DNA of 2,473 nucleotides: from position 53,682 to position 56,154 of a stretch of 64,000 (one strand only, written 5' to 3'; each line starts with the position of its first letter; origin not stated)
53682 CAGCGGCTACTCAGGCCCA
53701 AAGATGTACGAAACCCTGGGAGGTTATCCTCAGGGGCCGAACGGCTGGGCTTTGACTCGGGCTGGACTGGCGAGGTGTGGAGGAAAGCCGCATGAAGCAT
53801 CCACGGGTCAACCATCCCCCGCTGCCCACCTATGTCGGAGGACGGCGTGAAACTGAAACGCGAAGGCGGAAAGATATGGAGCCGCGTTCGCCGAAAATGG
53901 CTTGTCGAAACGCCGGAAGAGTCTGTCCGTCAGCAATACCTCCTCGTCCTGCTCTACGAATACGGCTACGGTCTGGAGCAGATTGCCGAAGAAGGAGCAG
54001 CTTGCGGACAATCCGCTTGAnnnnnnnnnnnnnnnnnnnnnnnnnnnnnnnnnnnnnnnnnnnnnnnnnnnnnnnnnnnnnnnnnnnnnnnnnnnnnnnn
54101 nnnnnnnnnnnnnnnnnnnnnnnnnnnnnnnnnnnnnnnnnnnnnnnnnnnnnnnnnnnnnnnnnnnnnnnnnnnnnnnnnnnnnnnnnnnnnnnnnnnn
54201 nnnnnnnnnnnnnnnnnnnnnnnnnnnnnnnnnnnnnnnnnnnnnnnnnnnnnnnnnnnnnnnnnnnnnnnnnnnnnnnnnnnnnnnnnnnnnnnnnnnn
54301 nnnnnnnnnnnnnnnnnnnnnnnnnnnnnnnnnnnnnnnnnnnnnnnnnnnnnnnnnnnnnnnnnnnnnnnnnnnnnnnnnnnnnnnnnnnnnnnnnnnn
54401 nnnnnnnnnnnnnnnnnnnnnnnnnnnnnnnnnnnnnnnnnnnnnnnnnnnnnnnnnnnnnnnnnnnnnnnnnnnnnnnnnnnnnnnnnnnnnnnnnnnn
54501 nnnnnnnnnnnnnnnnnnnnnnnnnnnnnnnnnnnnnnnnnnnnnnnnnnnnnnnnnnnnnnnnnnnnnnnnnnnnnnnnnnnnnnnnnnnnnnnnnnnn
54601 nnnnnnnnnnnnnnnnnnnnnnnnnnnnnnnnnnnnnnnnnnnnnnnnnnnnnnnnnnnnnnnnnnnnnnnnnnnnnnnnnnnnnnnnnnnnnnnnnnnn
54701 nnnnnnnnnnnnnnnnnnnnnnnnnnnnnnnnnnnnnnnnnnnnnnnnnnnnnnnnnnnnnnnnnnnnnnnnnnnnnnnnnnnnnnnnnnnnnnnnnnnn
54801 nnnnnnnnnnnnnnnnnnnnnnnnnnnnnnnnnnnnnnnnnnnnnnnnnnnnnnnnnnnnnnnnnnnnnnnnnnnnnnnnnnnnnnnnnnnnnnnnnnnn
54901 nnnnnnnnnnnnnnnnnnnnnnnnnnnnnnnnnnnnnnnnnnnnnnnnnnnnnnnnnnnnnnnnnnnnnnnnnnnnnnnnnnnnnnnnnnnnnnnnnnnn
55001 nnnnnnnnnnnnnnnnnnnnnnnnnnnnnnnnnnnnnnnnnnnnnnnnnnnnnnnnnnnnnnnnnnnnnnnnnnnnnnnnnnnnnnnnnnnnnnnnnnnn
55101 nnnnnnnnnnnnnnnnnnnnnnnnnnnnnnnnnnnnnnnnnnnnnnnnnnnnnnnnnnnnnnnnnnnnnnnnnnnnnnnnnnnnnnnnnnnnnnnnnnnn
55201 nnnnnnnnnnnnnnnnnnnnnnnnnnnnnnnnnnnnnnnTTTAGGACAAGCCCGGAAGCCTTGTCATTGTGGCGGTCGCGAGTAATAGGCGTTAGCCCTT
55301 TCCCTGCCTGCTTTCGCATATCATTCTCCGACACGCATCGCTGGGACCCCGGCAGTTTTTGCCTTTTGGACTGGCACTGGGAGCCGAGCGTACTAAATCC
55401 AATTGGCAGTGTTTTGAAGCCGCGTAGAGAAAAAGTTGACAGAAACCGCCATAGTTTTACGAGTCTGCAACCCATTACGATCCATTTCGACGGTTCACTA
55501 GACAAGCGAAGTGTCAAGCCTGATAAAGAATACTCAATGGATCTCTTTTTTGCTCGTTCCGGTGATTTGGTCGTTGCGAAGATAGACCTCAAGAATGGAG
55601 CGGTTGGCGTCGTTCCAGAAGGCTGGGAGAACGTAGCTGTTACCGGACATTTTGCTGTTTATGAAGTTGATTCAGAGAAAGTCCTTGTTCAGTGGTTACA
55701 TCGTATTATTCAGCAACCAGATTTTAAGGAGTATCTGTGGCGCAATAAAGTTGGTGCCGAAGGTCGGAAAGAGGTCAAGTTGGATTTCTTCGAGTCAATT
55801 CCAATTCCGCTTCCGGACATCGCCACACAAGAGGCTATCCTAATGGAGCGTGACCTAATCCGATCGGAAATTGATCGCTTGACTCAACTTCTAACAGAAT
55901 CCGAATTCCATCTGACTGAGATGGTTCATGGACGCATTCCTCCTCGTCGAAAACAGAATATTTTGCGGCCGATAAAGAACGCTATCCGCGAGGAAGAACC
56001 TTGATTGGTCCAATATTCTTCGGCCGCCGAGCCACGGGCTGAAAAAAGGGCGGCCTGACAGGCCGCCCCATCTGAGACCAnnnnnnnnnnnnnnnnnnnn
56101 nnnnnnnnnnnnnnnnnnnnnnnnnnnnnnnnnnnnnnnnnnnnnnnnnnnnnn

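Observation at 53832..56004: Single-polypeptide N6-MTase-TRD (HsdM-HsdS-like fusion) with HSDR_N-like N-terminus displaced into another frame by a 1-nt shift at gaagaagga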

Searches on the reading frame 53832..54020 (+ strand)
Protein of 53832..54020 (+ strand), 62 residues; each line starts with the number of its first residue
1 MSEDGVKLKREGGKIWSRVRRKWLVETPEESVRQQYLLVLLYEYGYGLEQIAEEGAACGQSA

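Call 3: search_protein_families(library=pfam, proteins=[window:53832-54020:+], max_evalue=1)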
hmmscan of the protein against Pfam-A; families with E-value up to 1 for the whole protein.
window:53832-54020:+ (62 aa): 1 family
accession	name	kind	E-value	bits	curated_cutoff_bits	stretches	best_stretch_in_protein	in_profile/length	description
PF13588.12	HSDR_N_2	-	0.00049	20.6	25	1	28-54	1-27/110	Type I restriction enzyme R protein N terminus (HSDR_N)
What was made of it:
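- Checked: The short ORF matches the start of HSDR_N_2, Pfam positions 1-27 of 110 only (E 4.9e-4, below the curated cut-off, call 3).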

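Call 4: search_protein_families(library=ncbifam, proteins=[window:53832-54020:+], max_evalue=1)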
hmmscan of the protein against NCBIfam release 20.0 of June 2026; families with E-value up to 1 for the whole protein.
window:53832-54020:+ (62 aa): 1 family
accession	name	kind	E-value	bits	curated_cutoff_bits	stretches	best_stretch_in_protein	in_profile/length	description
NF047738.1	antiphage_MADS2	equivalog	0.16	10.2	720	1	16-53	7-44/654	methylation-associated defense system DNA methyltransferase MAD2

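Call 43: search_protein_families(library=padloc, proteins=[window:53832-54020:+], max_evalue=0.001)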
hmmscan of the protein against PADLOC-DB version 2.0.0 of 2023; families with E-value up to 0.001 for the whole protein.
window:53832-54020:+ (62 aa): 2 families
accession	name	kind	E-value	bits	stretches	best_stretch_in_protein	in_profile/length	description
PDLC03018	MTase_I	-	3.7e-12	43.5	1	7-54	3-50/749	Type I methyltransferase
PDLC03034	MTase_I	-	6.8e-05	19.3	1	16-54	45-83/672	Type I methyltransferase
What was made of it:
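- Checked: It also matches positions 3-50 of PADLOC profile PDLC03018 (E 3.7e-12, call 43). About 190 profile positions are missing between the two ORFs (call 43).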

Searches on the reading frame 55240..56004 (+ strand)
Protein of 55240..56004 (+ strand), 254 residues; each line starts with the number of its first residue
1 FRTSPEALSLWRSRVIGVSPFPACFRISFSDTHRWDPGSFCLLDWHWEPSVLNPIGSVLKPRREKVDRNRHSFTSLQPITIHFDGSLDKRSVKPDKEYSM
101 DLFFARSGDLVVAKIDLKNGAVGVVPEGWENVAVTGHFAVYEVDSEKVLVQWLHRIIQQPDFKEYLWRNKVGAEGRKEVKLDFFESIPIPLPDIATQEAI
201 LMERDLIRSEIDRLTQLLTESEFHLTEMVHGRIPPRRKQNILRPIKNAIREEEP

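Call 25: find_related_loci(query=window:55240-56004:+, collection=genome_contigs, flank=10000)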
Query window:55240-56004:+ (254 aa) in genome_contigs; peptide patterns used: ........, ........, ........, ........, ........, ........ (x = any residue, [..] = any of these).
68 stretches matched a pattern; 30 encode a relative of the query (tblastn E <= 1e-3); 30 distinct loci.
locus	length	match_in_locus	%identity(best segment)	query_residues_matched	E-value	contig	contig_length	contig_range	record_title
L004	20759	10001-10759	78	1-253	5e-137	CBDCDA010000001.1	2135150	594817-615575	MAG: uncultured Candidatus Entotheonella sp. isolate cfaa4de9-a9c6-4b59-82e3-79f4103bd15e genome assembly, contig: conti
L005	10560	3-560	69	68-253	4e-84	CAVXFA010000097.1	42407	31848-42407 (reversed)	MAG: uncultured delta proteobacterium isolate MFD04408.bin.1.124 genome assembly, contig: contig_82842, whole genome sho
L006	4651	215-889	54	6-231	9e-81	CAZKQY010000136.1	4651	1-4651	MAG TPA_asm: uncultured Syntrophotalea sp. isolate SRP067234_co1_222 genome assembly, contig: k99_1011111, whole genome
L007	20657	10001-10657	55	11-225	1e-76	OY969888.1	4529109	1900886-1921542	MAG: uncultured Bacteroidetes bacterium isolate MFD03726.bin.c.9 genome assembly, chromosome: 1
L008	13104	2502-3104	58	1-201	2e-76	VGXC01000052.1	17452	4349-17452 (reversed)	MAG: Nitrospira sp. isolate M_DeepCast_65m_m2_155 M_DeepCast_65m_m2_155_Ga0194120_10005997, whole genome shotgun sequenc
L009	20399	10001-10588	59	21-216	1e-75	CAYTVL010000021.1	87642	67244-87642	MAG TPA_asm: uncultured Enterobacteriaceae bacterium isolate binchicken_co185_232 genome assembly, contig: NODE_350_leng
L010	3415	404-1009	58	21-222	1e-75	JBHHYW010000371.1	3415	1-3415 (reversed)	MAG: Candidatus Scalindua sp. isolate Maj_2_bin.27 NODE_18413_length_3415_cov_10.189286, whole genome shotgun sequence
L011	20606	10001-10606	59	24-222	5e-75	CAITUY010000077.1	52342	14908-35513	uncultured bacterium isolate AlinenLipids_bin-7679 genome assembly, contig: bin-7679:077/250, whole genome shotgun seque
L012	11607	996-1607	57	22-222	1e-74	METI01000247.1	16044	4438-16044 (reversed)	MAG: candidate division NC10 bacterium RIFCSPLOWO2_12_FULL_66_18 rifcsplowo2_12_scaffold_9373, whole genome shotgun sequ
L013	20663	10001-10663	54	13-229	2e-74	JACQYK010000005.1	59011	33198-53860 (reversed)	MAG: Deltaproteobacteria bacterium isolate NC_groundwater_1539_Pr4_S-0.65um_50_9 SR1-18-Sp65_coassembly_scaffold_57658,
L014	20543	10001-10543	64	21-201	2e-74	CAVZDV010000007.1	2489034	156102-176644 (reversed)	MAG: uncultured Acidobacteriota bacterium isolate MFD09212.bin.1.122 genome assembly, contig: contig_9756, whole genome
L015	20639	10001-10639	56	17-223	5e-74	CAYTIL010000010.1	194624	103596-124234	MAG TPA_asm: uncultured Acidobacteriaceae bacterium isolate binchicken_co165_379 genome assembly, contig: k141_1872926,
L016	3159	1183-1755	61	10-201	2e-74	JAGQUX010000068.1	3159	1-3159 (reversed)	MAG: Armatimonadota bacterium isolate HKST-UBA01 NODE_68_length_3159_cov_3.599935, whole genome shotgun sequence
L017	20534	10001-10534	64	24-201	9e-74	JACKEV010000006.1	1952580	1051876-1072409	MAG: Alphaproteobacteria bacterium isolate HK-STAS-MYXO-43 HK-STAS-MYXO-43_6, whole genome shotgun sequence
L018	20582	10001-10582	60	18-211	4e-73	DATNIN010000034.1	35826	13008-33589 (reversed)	MAG TPA_asm: Candidatus Acidiferrales bacterium isolate SMAG_U11374 k141_260357, whole genome shotgun sequence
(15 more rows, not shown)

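Call 44: find_related_loci(query=window:55240-56004:+, collection=metagenome_contigs, flank=6000)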
Query window:55240-56004:+ (254 aa) in metagenome_contigs; peptide patterns used: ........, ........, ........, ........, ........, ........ (x = any residue, [..] = any of these).
133 stretches matched a pattern; 62 encode a relative of the query (tblastn E <= 1e-3); 62 distinct loci.
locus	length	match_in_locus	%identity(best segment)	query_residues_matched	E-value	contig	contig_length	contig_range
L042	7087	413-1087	64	13-236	2e-96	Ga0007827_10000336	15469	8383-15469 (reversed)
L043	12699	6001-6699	61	1-232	3e-96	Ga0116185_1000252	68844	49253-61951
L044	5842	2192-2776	62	17-211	5e-78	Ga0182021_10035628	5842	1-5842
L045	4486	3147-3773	59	24-233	1e-77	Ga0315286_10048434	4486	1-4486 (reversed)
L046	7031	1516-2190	55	3-220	4e-77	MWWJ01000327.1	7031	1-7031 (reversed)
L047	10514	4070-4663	60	6-201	4e-77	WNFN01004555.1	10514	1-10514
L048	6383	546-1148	58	1-201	1e-76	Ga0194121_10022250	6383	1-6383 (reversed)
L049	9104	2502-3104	58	1-201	2e-76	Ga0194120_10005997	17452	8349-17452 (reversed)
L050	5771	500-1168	56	21-239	1e-76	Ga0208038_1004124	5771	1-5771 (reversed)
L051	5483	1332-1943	58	22-222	5e-76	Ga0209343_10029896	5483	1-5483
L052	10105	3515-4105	59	14-211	7e-76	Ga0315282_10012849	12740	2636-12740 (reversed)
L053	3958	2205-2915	50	12-243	1e-75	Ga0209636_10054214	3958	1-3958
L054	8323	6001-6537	63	24-203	4e-75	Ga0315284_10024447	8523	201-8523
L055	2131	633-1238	59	24-222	2e-77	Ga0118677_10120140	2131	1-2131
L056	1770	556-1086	64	25-201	1e-78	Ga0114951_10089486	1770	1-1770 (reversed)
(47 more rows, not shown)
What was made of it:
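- Tried and rejected: Closer relatives of the window lineage, wanted for dating the lesions: the best in genome_contigs was 78% (a Candidatus Entotheonella MAG, call 25) and the best in metagenome_contigs was 64% (call 44).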
